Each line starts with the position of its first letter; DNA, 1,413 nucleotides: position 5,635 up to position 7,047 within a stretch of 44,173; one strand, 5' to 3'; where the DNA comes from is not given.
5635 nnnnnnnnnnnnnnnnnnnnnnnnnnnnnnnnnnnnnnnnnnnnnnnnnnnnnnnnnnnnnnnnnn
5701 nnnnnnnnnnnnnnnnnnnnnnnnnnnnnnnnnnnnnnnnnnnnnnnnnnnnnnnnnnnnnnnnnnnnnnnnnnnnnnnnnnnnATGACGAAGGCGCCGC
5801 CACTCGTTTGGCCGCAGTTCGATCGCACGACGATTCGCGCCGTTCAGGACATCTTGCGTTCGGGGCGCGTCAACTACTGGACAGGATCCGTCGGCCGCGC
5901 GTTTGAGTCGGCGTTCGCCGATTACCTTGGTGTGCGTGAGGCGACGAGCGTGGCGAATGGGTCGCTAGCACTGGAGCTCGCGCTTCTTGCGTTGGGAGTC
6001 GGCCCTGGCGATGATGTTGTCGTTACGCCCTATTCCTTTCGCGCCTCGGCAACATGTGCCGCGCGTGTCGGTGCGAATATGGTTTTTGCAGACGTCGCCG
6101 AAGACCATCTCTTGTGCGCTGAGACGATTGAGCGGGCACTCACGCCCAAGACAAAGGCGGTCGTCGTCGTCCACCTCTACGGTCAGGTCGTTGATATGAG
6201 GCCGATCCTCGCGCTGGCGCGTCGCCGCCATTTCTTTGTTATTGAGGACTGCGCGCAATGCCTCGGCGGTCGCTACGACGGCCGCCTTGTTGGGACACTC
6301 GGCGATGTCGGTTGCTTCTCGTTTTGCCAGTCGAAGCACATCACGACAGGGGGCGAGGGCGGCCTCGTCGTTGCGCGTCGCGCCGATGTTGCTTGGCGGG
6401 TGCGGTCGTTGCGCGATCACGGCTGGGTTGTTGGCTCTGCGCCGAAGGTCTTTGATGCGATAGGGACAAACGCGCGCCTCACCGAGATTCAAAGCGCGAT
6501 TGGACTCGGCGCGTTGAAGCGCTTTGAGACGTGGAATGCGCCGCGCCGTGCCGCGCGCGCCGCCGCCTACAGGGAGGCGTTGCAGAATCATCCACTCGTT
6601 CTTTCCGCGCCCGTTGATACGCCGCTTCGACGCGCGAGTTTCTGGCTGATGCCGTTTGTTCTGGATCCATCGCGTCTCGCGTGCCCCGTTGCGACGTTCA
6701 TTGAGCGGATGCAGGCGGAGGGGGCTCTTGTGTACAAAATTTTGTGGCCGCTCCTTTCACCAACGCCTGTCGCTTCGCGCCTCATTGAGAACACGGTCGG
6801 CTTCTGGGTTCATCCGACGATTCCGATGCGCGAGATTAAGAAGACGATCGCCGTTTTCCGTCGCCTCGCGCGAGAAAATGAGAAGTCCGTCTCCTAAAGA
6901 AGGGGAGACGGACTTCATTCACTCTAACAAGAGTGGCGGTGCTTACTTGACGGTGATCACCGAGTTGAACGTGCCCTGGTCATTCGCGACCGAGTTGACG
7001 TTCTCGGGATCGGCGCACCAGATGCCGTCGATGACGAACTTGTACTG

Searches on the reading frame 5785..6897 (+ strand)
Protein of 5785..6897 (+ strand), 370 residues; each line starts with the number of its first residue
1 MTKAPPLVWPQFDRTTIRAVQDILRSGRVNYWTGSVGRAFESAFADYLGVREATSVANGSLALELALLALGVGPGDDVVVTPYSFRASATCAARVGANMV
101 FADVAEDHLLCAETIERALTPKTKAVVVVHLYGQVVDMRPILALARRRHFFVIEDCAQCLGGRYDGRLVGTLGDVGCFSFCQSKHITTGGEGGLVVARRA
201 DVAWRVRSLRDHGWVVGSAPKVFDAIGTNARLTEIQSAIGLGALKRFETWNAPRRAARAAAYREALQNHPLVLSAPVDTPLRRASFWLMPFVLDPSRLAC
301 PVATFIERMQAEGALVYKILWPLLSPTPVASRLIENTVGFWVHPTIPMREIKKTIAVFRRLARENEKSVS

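Call 37: find_encoding_contigs(protein=window:5785-6897:+, flank=10000, max_places=6)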
Protein window:5785-6897:+ (370 aa): 17 contigs read that carry it; 6 places shown.
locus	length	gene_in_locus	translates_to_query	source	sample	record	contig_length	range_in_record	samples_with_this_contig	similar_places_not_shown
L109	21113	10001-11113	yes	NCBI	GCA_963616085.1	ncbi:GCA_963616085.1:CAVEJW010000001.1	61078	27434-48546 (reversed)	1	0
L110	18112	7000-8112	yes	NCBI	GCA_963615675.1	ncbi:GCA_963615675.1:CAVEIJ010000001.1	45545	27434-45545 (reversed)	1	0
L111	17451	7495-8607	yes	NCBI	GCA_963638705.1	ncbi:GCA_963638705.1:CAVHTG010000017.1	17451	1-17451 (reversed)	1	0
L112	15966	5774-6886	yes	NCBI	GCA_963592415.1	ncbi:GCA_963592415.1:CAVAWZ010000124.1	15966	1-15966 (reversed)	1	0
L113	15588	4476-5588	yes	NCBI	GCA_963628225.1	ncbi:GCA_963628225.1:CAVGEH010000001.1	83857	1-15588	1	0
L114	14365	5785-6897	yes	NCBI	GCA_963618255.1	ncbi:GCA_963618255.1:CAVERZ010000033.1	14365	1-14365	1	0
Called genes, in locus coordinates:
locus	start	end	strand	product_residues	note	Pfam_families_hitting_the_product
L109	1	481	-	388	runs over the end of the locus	PF00817:IMS, PF11798:IMS_HHH (weak), PF11799:IMS_C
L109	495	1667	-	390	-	PF00149:Metallophos, PF12850:Metallophos_2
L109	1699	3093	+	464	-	PF02838:Glyco_hydro_20b, PF00728:Glyco_hydro_20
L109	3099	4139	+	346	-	PF04263:TPK_catalytic, PF21275:Thi_PPkinase_C, PF01288:HPPK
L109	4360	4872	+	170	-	PF05198:IF3_N, PF00707:IF3_C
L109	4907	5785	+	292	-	PF01066:CDP-OH_P_transf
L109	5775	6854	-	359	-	-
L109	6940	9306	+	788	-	PF00999:Na_H_Exchanger, PF00359:PTS_EIIA_2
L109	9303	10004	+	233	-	PF00535:Glycos_transf_2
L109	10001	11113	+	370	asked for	PF01041:DegT_DnrJ_EryC1, PF00266:Aminotran_5 (weak)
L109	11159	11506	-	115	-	PF02922:CBM_48, PF16561:AMPK1_CBM, PF22058:X25_BaPul_like (weak)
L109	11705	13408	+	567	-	PF02690:Na_Pi_cotrans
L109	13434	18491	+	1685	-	PF11974:bMG3, PF01835:MG2, PF17972:bMG5, PF17962:bMG6, PF07703:A2M_BRD, PF00207:A2M, PF17973:bMG10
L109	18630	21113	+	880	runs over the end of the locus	PF01326:PPDK_N, PF00391:PEP-utilizers, PF02896:PEP-utilizers_C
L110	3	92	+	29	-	?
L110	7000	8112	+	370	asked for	PF01041:DegT_DnrJ_EryC1, PF00266:Aminotran_5 (weak)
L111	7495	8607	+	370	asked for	PF01041:DegT_DnrJ_EryC1, PF00266:Aminotran_5 (weak)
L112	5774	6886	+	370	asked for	PF01041:DegT_DnrJ_EryC1, PF00266:Aminotran_5 (weak)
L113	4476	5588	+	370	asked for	PF01041:DegT_DnrJ_EryC1, PF00266:Aminotran_5 (weak)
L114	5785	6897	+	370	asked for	PF01041:DegT_DnrJ_EryC1, PF00266:Aminotran_5 (weak)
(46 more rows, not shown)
